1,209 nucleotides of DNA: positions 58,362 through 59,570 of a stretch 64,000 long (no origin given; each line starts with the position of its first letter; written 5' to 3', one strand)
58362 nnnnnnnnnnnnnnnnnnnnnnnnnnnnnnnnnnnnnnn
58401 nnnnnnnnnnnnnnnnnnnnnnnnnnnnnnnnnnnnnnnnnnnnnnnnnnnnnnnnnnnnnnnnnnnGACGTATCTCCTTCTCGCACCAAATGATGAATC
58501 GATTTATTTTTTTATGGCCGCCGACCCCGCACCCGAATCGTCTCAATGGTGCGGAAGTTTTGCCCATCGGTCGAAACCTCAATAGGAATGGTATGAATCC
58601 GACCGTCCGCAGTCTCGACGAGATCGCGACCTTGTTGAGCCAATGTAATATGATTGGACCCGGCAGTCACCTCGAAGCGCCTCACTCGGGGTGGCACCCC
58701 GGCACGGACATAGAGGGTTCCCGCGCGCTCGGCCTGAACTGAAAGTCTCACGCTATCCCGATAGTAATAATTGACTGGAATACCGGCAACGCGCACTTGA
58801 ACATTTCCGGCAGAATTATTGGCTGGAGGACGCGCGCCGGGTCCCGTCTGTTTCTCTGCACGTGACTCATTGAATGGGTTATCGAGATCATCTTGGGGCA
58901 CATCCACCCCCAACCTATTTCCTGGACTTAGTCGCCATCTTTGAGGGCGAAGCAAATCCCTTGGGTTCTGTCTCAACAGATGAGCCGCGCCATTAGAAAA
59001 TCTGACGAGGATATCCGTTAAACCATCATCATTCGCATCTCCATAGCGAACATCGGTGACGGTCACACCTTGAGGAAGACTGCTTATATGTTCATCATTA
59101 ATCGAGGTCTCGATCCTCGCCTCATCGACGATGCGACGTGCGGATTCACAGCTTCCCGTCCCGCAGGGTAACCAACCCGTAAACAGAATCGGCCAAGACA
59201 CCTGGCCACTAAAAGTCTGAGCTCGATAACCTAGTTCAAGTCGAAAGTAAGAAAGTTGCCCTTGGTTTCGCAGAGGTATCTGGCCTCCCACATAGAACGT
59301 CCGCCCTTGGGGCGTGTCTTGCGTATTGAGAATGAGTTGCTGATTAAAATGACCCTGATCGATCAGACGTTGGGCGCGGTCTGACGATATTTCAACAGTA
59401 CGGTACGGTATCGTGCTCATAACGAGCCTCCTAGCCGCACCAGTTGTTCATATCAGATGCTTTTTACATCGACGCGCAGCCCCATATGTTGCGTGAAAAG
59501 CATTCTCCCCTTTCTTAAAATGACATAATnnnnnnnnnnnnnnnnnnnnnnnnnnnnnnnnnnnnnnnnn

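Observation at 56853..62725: About 5.9 kb island of unknown-function genes with a TA module between nrdJ and tmk-holB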

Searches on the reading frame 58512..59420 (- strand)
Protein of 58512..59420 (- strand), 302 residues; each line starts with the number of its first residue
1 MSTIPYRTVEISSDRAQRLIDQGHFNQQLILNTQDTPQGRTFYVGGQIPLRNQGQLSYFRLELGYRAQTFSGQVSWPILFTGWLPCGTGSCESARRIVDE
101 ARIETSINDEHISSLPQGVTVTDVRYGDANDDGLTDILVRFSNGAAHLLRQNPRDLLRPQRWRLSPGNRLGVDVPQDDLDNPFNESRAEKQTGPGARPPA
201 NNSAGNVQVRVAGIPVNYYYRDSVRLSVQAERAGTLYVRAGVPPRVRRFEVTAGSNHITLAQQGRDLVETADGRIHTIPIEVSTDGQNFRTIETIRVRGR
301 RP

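Call 5: search_protein_families(library=pfam, max_evalue=0.1, proteins=[window:58512-59420:-])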
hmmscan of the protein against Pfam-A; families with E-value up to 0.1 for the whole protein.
window:58512-59420:- (302 aa): 1 family
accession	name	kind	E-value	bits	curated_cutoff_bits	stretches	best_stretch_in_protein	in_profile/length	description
PF13517.12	FG-GAP_3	-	0.06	14.4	26.9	0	128-140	1-13/61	FG-GAP-like repeat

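Call 6: search_protein_families(library=ncbifam, max_evalue=0.1, proteins=[window:58512-59420:-])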
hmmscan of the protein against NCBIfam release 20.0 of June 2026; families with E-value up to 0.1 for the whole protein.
window:58512-59420:- (302 aa): 0 families

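Call 7: search_protein_families(library=padloc, max_evalue=0.1, proteins=[window:58512-59420:-])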
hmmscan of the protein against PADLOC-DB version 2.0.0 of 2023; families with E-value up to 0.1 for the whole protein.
window:58512-59420:- (302 aa): 0 families

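Call 8: search_protein_families(library=phrogs, max_evalue=0.1, proteins=[window:58512-59420:-])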
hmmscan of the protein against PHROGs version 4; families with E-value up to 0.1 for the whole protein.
window:58512-59420:- (302 aa): 0 families

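Call 9: find_encoding_contigs(protein=window:58512-59420:-, flank=10000, max_places=10)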
Protein window:58512-59420:- (302 aa): no gene with exactly this product is on record in the collection.

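Call 11: find_homologous_proteins(query=window:58512-59420:-, max_evalue=0.001)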
Query window:58512-59420:- (302 aa): 2 proteins with E <= 0.001 among 1465 candidates.
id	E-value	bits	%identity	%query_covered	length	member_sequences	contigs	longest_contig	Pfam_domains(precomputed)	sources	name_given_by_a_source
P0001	4.2e-200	681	100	100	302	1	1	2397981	-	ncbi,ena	-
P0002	6.7e-128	444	69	100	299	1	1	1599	-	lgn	-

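Call 12: find_encoding_contigs(protein=P0001, flank=10000, max_places=10)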
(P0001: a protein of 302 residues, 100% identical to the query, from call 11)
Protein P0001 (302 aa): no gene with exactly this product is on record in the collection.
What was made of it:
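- Tried and rejected: It failed to return the source contig for P2 (calls 9, 12), so the organism remains unnamed.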

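Call 13: find_encoding_contigs(protein=P0002, flank=10000, max_places=10)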
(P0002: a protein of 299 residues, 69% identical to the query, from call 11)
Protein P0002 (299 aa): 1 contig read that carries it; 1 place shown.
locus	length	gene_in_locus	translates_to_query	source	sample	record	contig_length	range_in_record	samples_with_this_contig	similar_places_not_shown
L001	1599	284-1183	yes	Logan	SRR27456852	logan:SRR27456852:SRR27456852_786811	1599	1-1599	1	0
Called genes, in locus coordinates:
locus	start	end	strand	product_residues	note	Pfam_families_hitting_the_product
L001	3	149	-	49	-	?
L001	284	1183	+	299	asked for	-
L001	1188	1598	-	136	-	?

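Call 24: list_cluster_members(proteins=[window:58512-59420:-, window:57973-58467:-, window:60034-60963:-, window:59530-60027:+, window:61034-61504:+, window:61695-62339:+, window:57216-57623:-, window:56947-57255:-, window:53916-56852:+, window:62798-63445:+])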
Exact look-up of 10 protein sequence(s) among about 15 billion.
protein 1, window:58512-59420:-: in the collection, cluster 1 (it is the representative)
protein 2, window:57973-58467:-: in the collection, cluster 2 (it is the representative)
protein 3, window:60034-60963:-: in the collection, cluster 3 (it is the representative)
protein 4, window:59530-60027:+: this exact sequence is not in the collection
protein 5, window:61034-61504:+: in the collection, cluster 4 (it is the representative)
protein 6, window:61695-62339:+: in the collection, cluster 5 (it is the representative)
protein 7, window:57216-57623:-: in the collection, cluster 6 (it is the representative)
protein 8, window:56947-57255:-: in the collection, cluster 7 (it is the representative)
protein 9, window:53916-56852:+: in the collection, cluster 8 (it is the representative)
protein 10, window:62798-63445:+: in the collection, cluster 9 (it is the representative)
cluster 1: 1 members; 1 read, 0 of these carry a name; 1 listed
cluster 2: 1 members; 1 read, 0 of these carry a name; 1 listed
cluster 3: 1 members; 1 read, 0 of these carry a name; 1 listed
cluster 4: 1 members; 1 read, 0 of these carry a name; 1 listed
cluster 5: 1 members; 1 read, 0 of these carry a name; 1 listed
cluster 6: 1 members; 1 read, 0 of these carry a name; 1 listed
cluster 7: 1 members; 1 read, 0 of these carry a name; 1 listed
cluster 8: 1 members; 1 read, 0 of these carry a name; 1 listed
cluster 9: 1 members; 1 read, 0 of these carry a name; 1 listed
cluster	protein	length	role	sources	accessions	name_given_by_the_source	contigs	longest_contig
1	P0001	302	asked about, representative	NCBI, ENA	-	-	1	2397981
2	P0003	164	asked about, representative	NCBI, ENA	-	-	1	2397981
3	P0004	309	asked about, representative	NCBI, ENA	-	-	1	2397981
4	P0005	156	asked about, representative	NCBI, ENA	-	-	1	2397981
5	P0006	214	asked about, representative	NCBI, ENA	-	-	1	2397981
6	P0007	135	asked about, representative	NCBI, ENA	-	-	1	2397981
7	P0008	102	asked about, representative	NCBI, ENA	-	-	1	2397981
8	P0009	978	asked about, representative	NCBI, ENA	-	-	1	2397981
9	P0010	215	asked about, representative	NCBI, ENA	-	-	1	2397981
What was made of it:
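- Every window protein, including NrdJ and Tmk, is a singleton at 90% identity (call 24).
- Tried and rejected: It returned nothing, not even the self proteins that are known to be in the collection (call 24).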

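Call 51: predict_structure(alignment_id=A3)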
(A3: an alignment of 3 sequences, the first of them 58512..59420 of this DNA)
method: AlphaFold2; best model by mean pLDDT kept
length: 302 residues; sequences in the alignment: 3
mean_pLDDT: 43.7   pTM: 0.33
mean pLDDT of the five models: 43.7, 39.6, 39.2, 31.5, 29.3
residues with pLDDT >= 90: 0; 70-90: 24; 50-70: 72; < 50: 206
segments of 3 or more residues with pLDDT < 50: 1-13, 23-57, 63-78, 85-94, 100-223
pLDDT, mean of each block of 10 residues (from residue 1): 44 51 44 38 42 42 37 39 47 50 35 32 37 38 39 29 24 27 25 27 30 28 52 65 72 57 59 67 73 60 50
secondary structure, 60 per line:
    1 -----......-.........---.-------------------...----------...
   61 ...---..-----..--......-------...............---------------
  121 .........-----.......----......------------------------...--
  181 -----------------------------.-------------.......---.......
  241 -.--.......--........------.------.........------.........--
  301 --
elements in order: E6-11 H13-21 E45-47 E58-63 E78-83 H91-105 E121-129 E135-141 E146-151 E224-230 E234-240 E245-251 E254-261 E275-283 E290-298
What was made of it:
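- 58512..59420 (-): P2, 302 aa. It has an orphan N-terminal domain with one FG-GAP-like DxDxDG loop, a disordered linker, and a C-terminal beta-rich domain. The AF2 model is poor, pLDDT 43.7, with the C-terminal strands at 52-73 (call 51).
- On FG-GAP / integrin-alpha beta-propeller: No propeller appears in the AF2 model (call 51).
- Tried and rejected: With three sequences the model was poor (pLDDT 43.7, call 51).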

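Call 54: search_protein_families(library=pfam, alignment_id=A4, max_evalue=1)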
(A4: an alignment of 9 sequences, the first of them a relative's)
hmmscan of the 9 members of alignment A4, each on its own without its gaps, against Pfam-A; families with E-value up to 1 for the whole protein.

A. member 1, P0004 (309 aa): 0 families

B. families by the number of members that match (of 9 scanned): 6 families
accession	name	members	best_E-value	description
PF14736.11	N_Asn_amidohyd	2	0.12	Protein N-terminal asparagine amidohydrolase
PF16144.10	DUF4852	1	0.013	Domain of unknown function (DUF4852)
PF25190.1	Tad5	1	0.094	Type I Thoeris inhibitor Tad5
PF09140.17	MipZ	1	0.1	ATPase MipZ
PF18154.6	pPIWI_RE_REase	1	0.13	REase associating with pPIWI_RE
PF07072.16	ZapD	1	0.17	Cell division protein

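Call 55: search_solved_structures(query=A4, max_evalue=10, show_alignments=3)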
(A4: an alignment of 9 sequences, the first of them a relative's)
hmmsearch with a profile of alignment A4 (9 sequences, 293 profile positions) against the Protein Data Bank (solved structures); distinct sequences matched with E-value up to 10: 1.
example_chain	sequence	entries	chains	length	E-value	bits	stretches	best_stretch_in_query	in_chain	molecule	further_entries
2f9z_C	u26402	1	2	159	0.72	12.5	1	163-202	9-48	PROTEIN (chemotaxis methylation protein)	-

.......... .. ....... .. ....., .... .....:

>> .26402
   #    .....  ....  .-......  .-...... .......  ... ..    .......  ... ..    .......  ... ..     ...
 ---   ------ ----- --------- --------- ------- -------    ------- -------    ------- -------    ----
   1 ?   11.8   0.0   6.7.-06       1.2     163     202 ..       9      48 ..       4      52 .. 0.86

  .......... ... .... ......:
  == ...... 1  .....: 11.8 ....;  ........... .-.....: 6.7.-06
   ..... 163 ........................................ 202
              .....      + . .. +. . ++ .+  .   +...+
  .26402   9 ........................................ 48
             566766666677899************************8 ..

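Call 61: predict_structure(alignment_id=A4)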
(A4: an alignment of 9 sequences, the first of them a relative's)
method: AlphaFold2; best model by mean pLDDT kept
length: 309 residues; sequences in the alignment: 9
mean_pLDDT: 72.2   pTM: 0.54
mean pLDDT of the five models: 72.2, 71.8, 70.9, 67.6, 62.6
residues with pLDDT >= 90: 72; 70-90: 131; 50-70: 41; < 50: 65
segments of 3 or more residues with pLDDT < 50: 1-15, 101-139, 302-309
pLDDT, mean of each block of 10 residues (from residue 1): 37 49 76 76 81 75 61 77 77 70 36 29 35 42 83 77 60 78 92 88 95 96 96 90 89 92 92 84 77 82 44
secondary structure, 60 per line:
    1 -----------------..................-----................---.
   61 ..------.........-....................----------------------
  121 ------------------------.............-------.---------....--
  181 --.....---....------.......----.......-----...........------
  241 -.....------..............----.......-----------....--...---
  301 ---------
elements in order: H18-35 H41-56 H69-77 H79-98 H145-157 E175-178 E183-187 E191-194 E201-207 E212-218 H224-234 E242-246 H253-266 H271-274 E275-277 E289-292 E295-297
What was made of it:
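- P309 folds confidently into a known domain (call 61).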

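Call 64: fold_search(model_id=the predicted structure, library=pdb)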
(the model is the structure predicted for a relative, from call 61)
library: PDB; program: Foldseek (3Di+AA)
matches with E <= 10: 316; with E <= 0.001: 7
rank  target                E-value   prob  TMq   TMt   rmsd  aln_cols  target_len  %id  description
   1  2f9z_C                1.5e-05  1.00  0.30  0.56   4.4       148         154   16  Complex between the chemotaxis deamidase CheD and the chemotaxis phosphatase CheC from Thermotoga maritima (released 2006-06-06)
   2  6a0f_A                4.5e-05  1.00  0.29  0.30   7.1       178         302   13  Crystal structure of human protein N-terminal asparagine amidohydrolase (NTAN1) C75S mutant with Asn-Phe-Ala-Ala-Arg p (released 2019-12-11)
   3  6a0e_A                6.7e-05  1.00  0.29  0.29   7.5       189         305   10  Crystal structure of human protein N-terminal asparagine amidohydrolase (NTAN1) (released 2019-12-11)
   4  6a0i_B                1.5e-04  1.00  0.29  0.30   7.3       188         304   10  Crystal structure of human protein N-terminal asparagine amidohydrolase (NTAN1) C75S mutant (released 2019-12-11)
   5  6a0h_B                1.7e-04  1.00  0.30  0.30   7.3       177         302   13  Crystal structure of human protein N-terminal asparagine amidohydrolase (NTAN1) C75S mutant with Asn-Leu-Ala-Ala-Arg p (released 2019-12-11)
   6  6a0e_B                1.8e-04  1.00  0.29  0.29   7.3       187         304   12  Crystal structure of human protein N-terminal asparagine amidohydrolase (NTAN1) (released 2019-12-11)
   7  6a0f_B                3.3e-04  1.00  0.30  0.30   7.1       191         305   11  Crystal structure of human protein N-terminal asparagine amidohydrolase (NTAN1) C75S mutant with Asn-Phe-Ala-Ala-Arg p (released 2019-12-11)
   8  6dzd_B                8.4e-03  0.91  0.20  0.22  13.7       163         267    9  Crystal structure of Bacillus licheniformis hypothetical protein YfiH (released 2019-09-11)
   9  6dzd_A                1.8e-02  0.96  0.24  0.28  12.5       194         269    9  Crystal structure of Bacillus licheniformis hypothetical protein YfiH (released 2019-09-11)
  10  1rv9                  3.9e-02  0.93  0.20  0.24   5.2       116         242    6  Crystal Structure of Neisseria meningitidis protein NMB0706, Pfam DUF152 (released 2004-08-17)
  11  6yhn                  3.9e-02  0.63  0.21  0.15   8.0       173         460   10  Crystal structure of domains 4-5 of CNFy from Yersinia pseudotuberculosis (released 2020-12-30)
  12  7fbg                  4.9e-02  0.92  0.24  0.27   5.0       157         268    9  Kinetic and structural analysis by Peptidoglycan editing factor from Bacillus cereus ATCC 14579 (released 2022-07-13)
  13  1hzg                  7.0e-02  0.60  0.22  0.23   7.1       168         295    9  CRYSTAL STRUCTURE OF THE INACTIVE C866S MUTANT OF THE CATALYTIC DOMAIN OF E. COLI CYTOTOXIC NECROTIZING FACTOR 1 (released 2001-07-04)
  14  1xfj                  7.4e-02  0.91  0.20  0.24   6.4       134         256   12  Crystal structure of protein CC_0490 from Caulobacter crescentus, Pfam DUF152 (released 2004-09-21)
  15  6t0y                  8.3e-02  0.90  0.21  0.24   4.8       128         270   11  Crystal structure of YlmD from Geobacillus stearothermophilus (released 2020-01-29)
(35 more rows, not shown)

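Call 70: search_solved_structures(query=A5, max_evalue=10, show_alignments=3)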
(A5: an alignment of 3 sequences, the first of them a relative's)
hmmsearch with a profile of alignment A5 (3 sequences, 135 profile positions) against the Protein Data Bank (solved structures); distinct sequences matched with E-value up to 10: 3.
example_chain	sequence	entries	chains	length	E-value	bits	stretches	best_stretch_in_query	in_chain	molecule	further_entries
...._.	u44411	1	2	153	0.043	16.8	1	25-99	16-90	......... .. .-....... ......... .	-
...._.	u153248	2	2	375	0.16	15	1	63-103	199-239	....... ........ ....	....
6ian_A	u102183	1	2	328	0.76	12.8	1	12-58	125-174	Intraflagellar transport protein 74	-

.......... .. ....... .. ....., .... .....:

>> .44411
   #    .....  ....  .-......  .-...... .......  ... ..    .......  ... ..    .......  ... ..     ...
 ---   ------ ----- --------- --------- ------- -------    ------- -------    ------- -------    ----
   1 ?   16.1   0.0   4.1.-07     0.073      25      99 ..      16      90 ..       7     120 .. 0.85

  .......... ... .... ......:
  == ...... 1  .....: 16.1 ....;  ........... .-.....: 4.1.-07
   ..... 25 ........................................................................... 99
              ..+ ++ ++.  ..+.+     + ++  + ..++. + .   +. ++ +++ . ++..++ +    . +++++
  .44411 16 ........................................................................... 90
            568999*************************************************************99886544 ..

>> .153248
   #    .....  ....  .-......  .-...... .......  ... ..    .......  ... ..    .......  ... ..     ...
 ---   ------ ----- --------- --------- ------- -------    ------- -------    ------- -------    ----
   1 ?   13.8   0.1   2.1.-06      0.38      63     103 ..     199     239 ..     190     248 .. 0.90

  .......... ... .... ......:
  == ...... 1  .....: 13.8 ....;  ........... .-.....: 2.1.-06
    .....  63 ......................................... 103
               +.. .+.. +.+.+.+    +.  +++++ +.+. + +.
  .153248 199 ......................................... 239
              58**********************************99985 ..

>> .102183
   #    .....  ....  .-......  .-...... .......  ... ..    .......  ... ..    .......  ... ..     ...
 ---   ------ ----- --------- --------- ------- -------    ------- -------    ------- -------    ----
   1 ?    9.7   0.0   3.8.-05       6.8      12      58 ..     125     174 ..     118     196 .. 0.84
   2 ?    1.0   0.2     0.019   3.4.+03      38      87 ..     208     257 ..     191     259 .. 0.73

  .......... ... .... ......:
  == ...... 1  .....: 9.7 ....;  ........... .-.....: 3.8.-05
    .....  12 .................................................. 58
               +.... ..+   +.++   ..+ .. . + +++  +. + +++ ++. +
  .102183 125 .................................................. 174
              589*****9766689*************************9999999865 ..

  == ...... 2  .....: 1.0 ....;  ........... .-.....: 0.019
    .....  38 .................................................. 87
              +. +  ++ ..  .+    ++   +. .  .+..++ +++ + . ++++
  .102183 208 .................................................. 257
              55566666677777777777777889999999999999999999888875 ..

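Call 71: search_protein_families(library=pfam, alignment_id=A5, max_evalue=10)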
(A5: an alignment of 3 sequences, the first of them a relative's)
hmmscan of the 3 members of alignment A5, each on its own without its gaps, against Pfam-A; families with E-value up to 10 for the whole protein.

A. member 1, P0007 (135 aa): 1 family
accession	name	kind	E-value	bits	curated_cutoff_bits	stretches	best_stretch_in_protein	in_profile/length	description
PF05973.20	Gp49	-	0.12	12.9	23.9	1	64-114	37-78/90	Phage derived protein Gp49-like (DUF891)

B. families by the number of members that match (of 3 scanned): 1 family
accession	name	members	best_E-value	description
PF05973.20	Gp49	3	0.014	Phage derived protein Gp49-like (DUF891)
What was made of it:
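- On Type II toxin-antitoxin module (HigBA-like): PF05973 Gp49 is hit by 3 of 3 members, but with best E 0.014 and 12.9 bits against a cut-off of 23.9 (call 71).
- Gp49 is the sole Pfam family hit by all three members (call 71).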

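Call 76: find_related_loci(query=A5, collection=viral_contigs, flank=5000)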
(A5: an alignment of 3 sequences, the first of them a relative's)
Query A5 (135 aa) in viral_contigs; peptide patterns used: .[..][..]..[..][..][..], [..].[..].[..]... (x = any residue, [..] = any of these).
80 stretches matched a pattern, but none encodes a relative of the query by tblastn (E <= 1e-3).

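Call 77: find_related_loci(query=A3, collection=viral_contigs, flank=5000)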
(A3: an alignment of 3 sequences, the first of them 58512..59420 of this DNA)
Query A3 (302 aa) in viral_contigs; peptide patterns used: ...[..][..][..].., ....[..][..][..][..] (x = any residue, [..] = any of these).
46 stretches matched a pattern, but none encodes a relative of the query by tblastn (E <= 1e-3).
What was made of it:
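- On Horizontally acquired genomic island: The IMG/VR scans were negative (calls 76, 77).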

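Call 85: fold_search(model_id=the predicted structure, library=pdb)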
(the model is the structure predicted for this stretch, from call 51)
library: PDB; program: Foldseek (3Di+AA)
matches with E <= 10: 597; with E <= 0.001: 0
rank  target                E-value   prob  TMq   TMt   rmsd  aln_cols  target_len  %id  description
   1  1ern_B                1.4e-02  0.33  0.14  0.18  20.2       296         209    9  NATIVE STRUCTURE OF THE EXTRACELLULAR DOMAIN OF ERYTHROPOIETIN (EPO) RECEPTOR [EBP] (released 2000-01-07)
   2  1ern_A                2.5e-02  0.25  0.14  0.18  21.4       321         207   10  NATIVE STRUCTURE OF THE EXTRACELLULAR DOMAIN OF ERYTHROPOIETIN (EPO) RECEPTOR [EBP] (released 2000-01-07)
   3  7skn_B                3.3e-02  0.96  0.14  0.43   7.2        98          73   20  De novo synthetic protein DIG8-CC (tetragonal space group) (released 2022-10-12)
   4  9gy2_B                3.8e-02  0.51  0.19  0.10  22.3       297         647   12  Non-Hemolytic Phospholipase C (PLC N) (released 2025-10-15)
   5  7stb_G                4.6e-02  0.11  0.13  0.12  23.6       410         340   10  Closed state of Rad24-RFC:9-1-1 bound to a 5' ss/dsDNA junction (released 2022-03-23)
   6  5nkq_E                5.4e-02  0.63  0.14  0.30   7.6       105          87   15  Crystal structure of a dual topology fluoride ion channel. (released 2017-04-26)
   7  2ha1_MODEL_1_A        5.7e-02  0.23  0.15  0.20  22.0       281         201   10  Complex of the first and second type III domains of human Fibronectin in solution (released 2007-04-10)
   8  2w1n                  5.7e-02  0.23  0.15  0.18  24.5       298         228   10  cohesin and fibronectin type-III double module construct from the Clostridium perfringens glycoside hydrolase GH84C (released 2009-02-03)
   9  7sko_B                6.6e-02  0.82  0.14  0.41   6.7        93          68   16  De novo synthetic protein DIG8-CC (orthogonal space group) (released 2022-10-12)
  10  3grw_A                9.5e-02  0.57  0.19  0.25  21.4       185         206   11  FGFR3 in complex with a Fab (released 2009-05-05)
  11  7st9_G                9.5e-02  0.09  0.14  0.13  23.2       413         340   10  Open state of Rad24-RFC:9-1-1 bound to a 5' ss/dsDNA junction (released 2022-03-23)
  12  8fs7_H                1.0e-01  0.11  0.12  0.13  20.9       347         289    9  Structure of S. cerevisiae Rad24-RFC loading the 9-1-1 clamp onto a 10-nt gapped DNA in step 5 (closed 9-1-1 and stabl (released 2023-06-14)
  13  5nkq_G                1.1e-01  0.54  0.14  0.30   6.7        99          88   15  Crystal structure of a dual topology fluoride ion channel. (released 2017-04-26)
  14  4hjc                  1.2e-01  0.14  0.17  0.12  38.8       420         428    8  Crystal structure of glycoprotein C from Rift Valley Fever Virus (non-glycosylated) (released 2013-01-16)
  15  5nkq_H                1.3e-01  0.51  0.14  0.30   6.8        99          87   14  Crystal structure of a dual topology fluoride ion channel. (released 2017-04-26)
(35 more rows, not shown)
